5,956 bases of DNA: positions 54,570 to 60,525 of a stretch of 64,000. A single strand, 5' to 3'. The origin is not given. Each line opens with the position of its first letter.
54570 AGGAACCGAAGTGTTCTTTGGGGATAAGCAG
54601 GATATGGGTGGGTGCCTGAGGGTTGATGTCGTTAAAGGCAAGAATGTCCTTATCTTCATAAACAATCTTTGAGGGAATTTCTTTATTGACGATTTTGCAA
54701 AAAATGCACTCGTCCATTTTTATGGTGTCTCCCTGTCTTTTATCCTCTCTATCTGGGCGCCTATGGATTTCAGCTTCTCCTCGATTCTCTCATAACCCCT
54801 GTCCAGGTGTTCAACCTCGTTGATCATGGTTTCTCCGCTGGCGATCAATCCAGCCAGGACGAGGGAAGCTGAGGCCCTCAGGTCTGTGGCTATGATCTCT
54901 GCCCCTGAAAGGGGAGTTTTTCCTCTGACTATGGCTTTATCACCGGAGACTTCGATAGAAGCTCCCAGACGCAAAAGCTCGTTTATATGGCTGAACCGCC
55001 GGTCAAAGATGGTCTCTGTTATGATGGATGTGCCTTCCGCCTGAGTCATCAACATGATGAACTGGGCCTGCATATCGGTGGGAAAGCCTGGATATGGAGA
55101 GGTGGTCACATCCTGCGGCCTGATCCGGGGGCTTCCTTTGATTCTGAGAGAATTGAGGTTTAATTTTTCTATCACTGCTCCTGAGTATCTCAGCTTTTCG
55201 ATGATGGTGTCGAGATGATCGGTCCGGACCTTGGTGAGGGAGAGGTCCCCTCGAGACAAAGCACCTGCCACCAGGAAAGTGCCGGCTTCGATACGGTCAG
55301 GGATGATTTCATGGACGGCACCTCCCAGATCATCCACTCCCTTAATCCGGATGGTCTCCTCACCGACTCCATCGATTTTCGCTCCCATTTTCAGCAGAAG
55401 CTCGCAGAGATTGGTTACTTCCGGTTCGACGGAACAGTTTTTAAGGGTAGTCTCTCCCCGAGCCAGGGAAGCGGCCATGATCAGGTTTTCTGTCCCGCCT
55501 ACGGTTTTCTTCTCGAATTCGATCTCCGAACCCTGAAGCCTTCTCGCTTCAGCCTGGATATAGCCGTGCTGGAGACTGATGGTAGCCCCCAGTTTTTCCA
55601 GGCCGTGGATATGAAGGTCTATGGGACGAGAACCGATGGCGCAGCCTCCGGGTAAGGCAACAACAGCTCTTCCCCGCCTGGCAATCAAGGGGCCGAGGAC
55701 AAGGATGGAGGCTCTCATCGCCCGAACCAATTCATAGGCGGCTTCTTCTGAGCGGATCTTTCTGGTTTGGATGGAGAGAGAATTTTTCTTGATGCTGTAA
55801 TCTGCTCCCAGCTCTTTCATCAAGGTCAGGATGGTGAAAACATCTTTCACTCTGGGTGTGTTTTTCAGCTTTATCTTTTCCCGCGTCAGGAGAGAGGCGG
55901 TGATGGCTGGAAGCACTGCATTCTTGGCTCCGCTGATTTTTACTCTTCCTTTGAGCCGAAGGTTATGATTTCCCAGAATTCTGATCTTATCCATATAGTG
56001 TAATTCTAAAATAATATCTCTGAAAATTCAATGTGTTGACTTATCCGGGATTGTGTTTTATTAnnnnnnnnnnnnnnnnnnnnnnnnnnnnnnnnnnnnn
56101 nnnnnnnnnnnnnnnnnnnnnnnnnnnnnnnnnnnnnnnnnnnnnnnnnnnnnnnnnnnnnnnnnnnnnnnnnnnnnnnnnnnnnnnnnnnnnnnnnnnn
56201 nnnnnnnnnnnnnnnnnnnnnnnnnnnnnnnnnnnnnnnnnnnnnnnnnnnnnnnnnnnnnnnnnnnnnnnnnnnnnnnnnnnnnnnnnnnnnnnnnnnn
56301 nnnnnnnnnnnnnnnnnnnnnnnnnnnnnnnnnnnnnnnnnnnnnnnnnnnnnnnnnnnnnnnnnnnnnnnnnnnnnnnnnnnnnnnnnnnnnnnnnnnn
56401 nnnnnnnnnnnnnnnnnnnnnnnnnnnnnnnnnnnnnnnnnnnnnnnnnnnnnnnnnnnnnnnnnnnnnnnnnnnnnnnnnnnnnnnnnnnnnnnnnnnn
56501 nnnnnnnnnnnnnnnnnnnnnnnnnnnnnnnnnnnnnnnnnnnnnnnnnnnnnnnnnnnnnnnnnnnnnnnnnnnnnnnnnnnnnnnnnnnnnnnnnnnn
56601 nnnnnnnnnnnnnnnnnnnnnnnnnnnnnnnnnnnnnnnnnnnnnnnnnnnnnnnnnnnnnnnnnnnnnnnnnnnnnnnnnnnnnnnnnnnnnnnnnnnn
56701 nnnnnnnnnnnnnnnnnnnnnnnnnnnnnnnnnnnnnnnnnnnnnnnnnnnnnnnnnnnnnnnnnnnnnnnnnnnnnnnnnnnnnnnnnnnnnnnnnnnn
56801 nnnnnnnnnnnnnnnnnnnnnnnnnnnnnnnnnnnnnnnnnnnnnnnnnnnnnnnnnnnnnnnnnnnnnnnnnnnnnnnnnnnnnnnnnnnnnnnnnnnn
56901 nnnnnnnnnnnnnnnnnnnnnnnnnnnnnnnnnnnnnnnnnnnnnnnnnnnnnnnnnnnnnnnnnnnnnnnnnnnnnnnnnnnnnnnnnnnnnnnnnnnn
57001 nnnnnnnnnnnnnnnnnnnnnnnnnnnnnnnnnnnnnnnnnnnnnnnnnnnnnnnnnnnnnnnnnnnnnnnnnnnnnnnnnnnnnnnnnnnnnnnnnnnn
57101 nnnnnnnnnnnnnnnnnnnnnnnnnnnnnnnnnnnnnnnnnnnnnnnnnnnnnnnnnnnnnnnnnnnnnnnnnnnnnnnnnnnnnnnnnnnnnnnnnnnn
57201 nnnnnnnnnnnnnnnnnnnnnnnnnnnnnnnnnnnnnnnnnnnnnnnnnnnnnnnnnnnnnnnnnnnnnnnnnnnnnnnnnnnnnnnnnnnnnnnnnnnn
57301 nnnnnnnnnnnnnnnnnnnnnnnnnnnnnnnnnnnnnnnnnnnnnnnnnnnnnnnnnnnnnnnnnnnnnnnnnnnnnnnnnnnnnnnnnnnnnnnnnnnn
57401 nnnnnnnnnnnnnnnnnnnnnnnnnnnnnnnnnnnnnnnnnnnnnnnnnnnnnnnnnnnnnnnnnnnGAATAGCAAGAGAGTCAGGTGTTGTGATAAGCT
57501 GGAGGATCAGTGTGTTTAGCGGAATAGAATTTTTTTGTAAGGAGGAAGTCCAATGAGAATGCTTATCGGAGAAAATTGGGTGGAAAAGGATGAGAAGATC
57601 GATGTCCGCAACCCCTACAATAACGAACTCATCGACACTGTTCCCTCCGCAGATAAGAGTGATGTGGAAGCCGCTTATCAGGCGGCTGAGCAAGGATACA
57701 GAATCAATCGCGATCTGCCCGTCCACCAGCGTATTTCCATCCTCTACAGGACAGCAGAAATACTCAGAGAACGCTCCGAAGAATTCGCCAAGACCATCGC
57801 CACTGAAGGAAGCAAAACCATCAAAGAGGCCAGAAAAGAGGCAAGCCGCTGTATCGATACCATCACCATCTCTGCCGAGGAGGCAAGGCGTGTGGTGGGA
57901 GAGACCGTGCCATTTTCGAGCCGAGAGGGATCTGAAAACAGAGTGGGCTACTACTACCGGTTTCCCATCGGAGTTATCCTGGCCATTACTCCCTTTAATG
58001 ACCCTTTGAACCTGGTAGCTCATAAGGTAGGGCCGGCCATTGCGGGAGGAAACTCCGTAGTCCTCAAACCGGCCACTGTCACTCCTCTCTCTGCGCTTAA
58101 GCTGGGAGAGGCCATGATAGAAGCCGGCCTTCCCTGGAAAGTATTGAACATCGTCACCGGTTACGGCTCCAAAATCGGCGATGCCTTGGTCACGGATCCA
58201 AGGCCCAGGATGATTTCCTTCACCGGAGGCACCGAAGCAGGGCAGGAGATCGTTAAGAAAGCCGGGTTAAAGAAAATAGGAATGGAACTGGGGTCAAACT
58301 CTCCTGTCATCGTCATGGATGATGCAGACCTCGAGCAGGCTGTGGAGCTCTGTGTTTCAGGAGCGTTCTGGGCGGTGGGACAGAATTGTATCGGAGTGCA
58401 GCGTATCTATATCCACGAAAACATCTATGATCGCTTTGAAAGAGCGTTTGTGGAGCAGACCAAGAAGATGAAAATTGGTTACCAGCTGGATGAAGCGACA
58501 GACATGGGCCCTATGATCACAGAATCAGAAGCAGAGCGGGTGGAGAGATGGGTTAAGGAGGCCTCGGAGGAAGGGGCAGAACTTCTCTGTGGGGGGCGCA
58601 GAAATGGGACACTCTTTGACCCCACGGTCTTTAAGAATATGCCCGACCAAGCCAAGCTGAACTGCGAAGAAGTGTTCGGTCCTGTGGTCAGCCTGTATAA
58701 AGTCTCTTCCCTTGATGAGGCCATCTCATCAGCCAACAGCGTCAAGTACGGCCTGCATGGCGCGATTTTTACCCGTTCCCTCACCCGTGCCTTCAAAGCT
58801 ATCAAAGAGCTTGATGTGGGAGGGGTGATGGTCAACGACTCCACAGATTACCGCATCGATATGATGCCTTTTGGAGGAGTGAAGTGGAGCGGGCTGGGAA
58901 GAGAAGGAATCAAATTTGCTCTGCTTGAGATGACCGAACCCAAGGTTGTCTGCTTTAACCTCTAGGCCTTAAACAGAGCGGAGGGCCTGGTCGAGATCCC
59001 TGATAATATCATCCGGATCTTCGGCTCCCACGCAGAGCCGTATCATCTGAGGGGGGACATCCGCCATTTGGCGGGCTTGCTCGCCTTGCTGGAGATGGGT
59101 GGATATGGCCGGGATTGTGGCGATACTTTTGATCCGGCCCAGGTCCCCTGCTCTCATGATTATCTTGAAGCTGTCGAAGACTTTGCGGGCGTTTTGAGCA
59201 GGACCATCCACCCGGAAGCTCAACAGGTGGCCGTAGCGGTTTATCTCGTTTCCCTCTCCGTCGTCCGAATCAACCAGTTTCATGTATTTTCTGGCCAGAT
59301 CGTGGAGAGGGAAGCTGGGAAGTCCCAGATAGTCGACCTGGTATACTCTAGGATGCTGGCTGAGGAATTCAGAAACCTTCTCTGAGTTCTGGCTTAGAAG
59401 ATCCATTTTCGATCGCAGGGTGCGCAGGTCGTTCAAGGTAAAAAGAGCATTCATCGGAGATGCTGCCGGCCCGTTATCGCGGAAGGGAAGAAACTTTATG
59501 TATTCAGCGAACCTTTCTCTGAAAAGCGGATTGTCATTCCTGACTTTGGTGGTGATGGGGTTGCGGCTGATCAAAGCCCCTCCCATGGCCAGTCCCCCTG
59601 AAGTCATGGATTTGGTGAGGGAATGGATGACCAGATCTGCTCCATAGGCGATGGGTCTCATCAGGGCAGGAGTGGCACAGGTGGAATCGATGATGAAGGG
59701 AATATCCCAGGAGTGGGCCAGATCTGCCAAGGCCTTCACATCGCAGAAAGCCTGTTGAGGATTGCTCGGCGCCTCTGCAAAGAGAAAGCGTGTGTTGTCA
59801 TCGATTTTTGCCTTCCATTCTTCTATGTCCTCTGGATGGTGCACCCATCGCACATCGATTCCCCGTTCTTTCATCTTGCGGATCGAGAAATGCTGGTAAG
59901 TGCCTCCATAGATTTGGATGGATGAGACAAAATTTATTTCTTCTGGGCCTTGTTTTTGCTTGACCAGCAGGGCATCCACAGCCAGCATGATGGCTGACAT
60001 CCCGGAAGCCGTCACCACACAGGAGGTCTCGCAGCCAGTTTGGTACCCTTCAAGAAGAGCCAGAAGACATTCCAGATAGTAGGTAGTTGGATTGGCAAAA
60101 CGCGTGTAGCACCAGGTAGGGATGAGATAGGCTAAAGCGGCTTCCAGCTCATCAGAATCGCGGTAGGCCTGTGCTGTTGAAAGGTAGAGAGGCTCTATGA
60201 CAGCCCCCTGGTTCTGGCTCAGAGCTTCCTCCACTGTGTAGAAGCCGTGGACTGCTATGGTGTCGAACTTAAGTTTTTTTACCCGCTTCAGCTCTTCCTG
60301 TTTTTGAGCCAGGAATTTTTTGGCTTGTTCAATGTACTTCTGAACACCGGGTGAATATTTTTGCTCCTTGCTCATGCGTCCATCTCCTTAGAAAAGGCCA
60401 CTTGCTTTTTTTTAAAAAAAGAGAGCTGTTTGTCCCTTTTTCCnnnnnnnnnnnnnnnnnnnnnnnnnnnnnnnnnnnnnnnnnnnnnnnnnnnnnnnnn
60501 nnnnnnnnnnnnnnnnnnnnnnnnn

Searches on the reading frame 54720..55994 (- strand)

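Call 33: search_protein_families(library=ncbifam, proteins=[window:54720-55994:-], max_evalue=1e-10)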
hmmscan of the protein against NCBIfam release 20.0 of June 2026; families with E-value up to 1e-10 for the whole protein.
window:54720-55994:- (424 aa): 4 families
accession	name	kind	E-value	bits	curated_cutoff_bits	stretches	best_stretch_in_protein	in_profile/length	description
NF006873.0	PRK09369.1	subfamily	8.2e-171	568.3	297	1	1-419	1-418/419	UDP-N-acetylglucosamine 1-carboxyvinyltransferase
TIGR01072.1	murA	equivalog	4e-169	562.8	392.7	1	1-417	1-416/416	UDP-N-acetylglucosamine 1-carboxyvinyltransferase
NF009470.0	PRK12830.1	equivalog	3.4e-132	441.1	552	1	1-419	1-416/417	UDP-N-acetylglucosamine 1-carboxyvinyltransferase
TIGR01356.1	aroA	equivalog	1.4e-21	76.8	287.25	1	16-411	1-412/415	3-phosphoshikimate 1-carboxyvinyltransferase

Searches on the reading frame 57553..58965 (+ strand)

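Call 33: search_protein_families(library=ncbifam, proteins=[window:57553-58965:+], max_evalue=1e-10)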
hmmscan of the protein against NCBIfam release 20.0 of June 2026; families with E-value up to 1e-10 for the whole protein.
window:57553-58965:+ (470 aa): 40 families (the best 25 are shown)
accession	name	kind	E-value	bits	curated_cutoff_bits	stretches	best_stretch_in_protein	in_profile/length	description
NF040648.1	lactal_redase_Meth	equivalog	6.9e-162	539.7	650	1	3-469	1-463/463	lactaldehyde dehydrogenase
TIGR03250.1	PhnAcAld_DH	equivalog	9.2e-124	413.6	635.65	1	8-466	11-468/472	phosphonoacetaldehyde dehydrogenase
NF047626.1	SulfactDhSafD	equivalog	1.1e-121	407.1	700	1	16-465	3-451/454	sulfoacetaldehyde dehydrogenase SafD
TIGR01804.1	BADH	equivalog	5.6e-114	381.2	668.6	1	6-463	3-466/467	betaine-aldehyde dehydrogenase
NF009725.0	PRK13252.1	equivalog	3.2e-110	368.8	593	1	11-468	19-479/488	betaine-aldehyde dehydrogenase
TIGR01780.1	SSADH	subfamily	6.9e-109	364.7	646.35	1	18-461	1-445/448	succinate-semialdehyde dehydrogenase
NF010000.0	PRK13473.1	subfamily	7.8e-109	364.4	615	1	3-467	5-471/475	aminobutyraldehyde dehydrogenase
NF040869.1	G3PDH_Arch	equivalog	3.5e-108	362.5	780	1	5-469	24-492/502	NADP-dependent glyceraldehyde-3-phosphate dehydrogenase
NF006916.0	PRK09407.1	equivalog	2.5e-106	356.3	521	1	7-466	27-490/526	succinic semialdehyde dehydrogenase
TIGR02299.1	HpaE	equivalog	5.5e-106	355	638.35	1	10-468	10-476/488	5-carboxymethyl-2-hydroxymuconate semialdehyde dehydrogenase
NF042993.1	AlphKGSA_gudD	equivalog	1.4e-105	353.8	770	1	5-447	8-458/481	alpha-ketoglutaric semialdehyde dehydrogenase GucD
NF008415.0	PRK11241.1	equivalog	1.7e-102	343.6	828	1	4-469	14-481/482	NADP-dependent succinate-semialdehyde dehydrogenase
NF040792.1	glyc_ald_dh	equivalog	3.1e-101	339.7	760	1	1-462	1-467/488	D-glyceraldehyde dehydrogenase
NF002852.0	PRK03137.1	subfamily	1.4e-99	334.3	648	1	3-448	39-491/514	L-glutamate gamma-semialdehyde dehydrogenase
NF052305.1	DioxValDhHalo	equivalog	4.1e-99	332.6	750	1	8-446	12-457/483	2,5-dioxovalerate dehydrogenase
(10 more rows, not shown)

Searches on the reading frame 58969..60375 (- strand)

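Call 33: search_protein_families(library=ncbifam, proteins=[window:58969-60375:-], max_evalue=1e-10)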
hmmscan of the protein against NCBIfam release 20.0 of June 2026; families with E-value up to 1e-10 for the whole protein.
window:58969-60375:- (468 aa): 43 families (the best 25 are shown)
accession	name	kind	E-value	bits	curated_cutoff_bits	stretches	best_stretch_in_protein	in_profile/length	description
TIGR01326.1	OAH_OAS_sulfhy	subfamily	1e-84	284.7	495.1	1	36-465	1-417/418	O-acetylhomoserine aminocarboxypropyltransferase/cysteine synthase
NF006096.0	PRK08248.1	equivalog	1.5e-74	251.2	726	1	33-466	5-426/431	homocysteine synthase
NF004757.0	PRK06084.1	equivalog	2.3e-74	250.8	790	2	35-270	1-219/425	bifunctional O-acetylhomoserine aminocarboxypropyltransferase/cysteine synthase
NF006003.0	PRK08133.1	equivalog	4.8e-73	246.1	522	1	31-466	6-395/396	O-succinylhomoserine sulfhydrylase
NF005872.0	PRK07812.1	equivalog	1.3e-72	244.6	703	1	25-467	5-434/439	bifunctional o-acetylhomoserine/o-acetylserine sulfhydrylase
NF004650.0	PRK05994.1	equivalog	2.6e-72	244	667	1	34-467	5-426/427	O-acetylhomoserine aminocarboxypropyltransferase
TIGR01325.1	O_suc_HS_sulf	equivalog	1.7e-70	237.5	510.05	1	60-465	18-380/380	O-succinylhomoserine sulfhydrylase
NF006004.0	PRK08134.1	equivalog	7.1e-67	226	636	1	31-467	3-427/433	O-acetylhomoserine aminocarboxypropyltransferase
NF004125.0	PRK05613.1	equivalog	9.6e-65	218.8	765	2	31-286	8-248/437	O-acetylhomoserine/O-acetylserine sulfhydrylase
TIGR01328.1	met_gam_lyase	equivalog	1.1e-63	215.5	549.7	1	36-466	3-389/391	methionine gamma-lyase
NF005695.0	PRK07503.1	equivalog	3.8e-63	213.5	666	1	34-466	7-395/403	methionine gamma-lyase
NF005871.0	PRK07811.1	equivalog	1.8e-61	207.9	513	1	30-467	6-388/389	cystathionine gamma-synthase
NF005870.0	PRK07810.1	equivalog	1.7e-60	204.7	618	1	30-465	12-405/406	O-succinylhomoserine sulfhydrylase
NF004876.0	PRK06234.1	subfamily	2.1e-58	198.3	666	1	31-467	3-397/400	methionine gamma-lyase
TIGR02080.1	O_succ_thio_ly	equivalog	3e-56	190.8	504.55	1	54-468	17-382/382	cystathionine gamma-synthase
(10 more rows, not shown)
